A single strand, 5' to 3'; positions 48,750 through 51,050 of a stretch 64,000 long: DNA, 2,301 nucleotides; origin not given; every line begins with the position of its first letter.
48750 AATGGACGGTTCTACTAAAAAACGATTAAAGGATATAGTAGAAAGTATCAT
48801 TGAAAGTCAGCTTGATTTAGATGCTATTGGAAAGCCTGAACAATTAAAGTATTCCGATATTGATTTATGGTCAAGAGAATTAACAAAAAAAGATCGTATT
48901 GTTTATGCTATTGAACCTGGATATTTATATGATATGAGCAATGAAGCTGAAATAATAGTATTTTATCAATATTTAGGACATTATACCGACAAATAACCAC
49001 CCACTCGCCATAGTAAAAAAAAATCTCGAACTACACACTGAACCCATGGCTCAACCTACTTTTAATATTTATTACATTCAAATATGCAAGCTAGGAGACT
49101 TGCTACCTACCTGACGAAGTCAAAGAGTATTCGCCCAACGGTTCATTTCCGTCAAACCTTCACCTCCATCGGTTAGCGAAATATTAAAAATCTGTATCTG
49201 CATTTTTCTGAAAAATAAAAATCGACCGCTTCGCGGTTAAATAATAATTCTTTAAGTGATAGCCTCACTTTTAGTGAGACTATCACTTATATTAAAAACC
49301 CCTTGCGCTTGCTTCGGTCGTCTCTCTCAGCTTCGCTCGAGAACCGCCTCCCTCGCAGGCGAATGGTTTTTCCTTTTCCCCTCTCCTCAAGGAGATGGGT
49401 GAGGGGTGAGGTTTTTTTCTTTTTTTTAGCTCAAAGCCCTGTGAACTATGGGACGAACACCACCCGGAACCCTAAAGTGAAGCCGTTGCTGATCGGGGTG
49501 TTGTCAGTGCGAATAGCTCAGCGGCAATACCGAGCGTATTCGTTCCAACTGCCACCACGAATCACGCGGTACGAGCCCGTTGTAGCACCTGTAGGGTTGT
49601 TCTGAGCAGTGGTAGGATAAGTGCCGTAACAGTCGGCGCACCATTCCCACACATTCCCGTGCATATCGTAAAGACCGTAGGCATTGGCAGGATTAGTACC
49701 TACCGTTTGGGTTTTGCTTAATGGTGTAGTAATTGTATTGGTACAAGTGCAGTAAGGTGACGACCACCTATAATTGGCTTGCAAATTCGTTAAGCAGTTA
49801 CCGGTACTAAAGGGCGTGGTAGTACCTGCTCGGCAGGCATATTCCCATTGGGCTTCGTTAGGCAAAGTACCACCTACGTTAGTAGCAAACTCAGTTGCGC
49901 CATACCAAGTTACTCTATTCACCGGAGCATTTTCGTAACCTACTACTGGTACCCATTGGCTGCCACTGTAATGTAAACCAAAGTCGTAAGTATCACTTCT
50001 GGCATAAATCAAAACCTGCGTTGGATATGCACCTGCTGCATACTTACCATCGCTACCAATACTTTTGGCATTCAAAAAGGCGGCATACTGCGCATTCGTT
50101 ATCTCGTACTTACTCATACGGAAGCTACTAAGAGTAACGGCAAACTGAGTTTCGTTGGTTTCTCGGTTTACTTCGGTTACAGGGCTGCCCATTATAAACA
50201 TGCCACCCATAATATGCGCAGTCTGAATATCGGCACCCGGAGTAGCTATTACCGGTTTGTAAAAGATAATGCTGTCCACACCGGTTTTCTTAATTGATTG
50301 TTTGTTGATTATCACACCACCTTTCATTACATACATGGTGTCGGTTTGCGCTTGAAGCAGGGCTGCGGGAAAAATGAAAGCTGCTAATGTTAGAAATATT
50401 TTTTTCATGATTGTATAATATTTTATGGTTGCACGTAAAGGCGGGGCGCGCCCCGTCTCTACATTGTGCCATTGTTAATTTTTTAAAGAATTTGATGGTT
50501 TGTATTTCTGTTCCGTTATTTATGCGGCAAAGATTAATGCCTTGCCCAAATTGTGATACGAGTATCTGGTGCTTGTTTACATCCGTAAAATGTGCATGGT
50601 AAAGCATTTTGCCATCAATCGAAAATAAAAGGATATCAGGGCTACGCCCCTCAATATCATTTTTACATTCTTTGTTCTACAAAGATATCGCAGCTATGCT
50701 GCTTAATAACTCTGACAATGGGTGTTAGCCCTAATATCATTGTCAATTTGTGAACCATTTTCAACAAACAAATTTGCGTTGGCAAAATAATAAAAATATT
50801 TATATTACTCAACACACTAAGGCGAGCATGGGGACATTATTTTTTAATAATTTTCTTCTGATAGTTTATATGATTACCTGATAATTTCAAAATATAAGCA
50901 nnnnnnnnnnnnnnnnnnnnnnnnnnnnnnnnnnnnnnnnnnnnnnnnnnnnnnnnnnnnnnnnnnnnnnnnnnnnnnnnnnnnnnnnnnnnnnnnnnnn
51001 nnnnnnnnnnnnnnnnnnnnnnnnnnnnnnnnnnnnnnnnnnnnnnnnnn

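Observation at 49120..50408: Probable fossil DGR cassette: FGE target with a VR-like end and internal stop, followed by an HRDC-accessory stub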

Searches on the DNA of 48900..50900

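Call 45: search_rna_families(source=window, start=48900, end=50900, threshold=evalue, max_evalue=1)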
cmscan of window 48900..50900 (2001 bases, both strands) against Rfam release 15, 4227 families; matches with E-value up to 1: 1.
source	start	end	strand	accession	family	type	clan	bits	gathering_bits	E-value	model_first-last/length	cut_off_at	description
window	49240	49303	+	RF01814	rhtB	Gene; sRNA;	-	22.4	55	0.84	1-83/83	no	rhtB sRNA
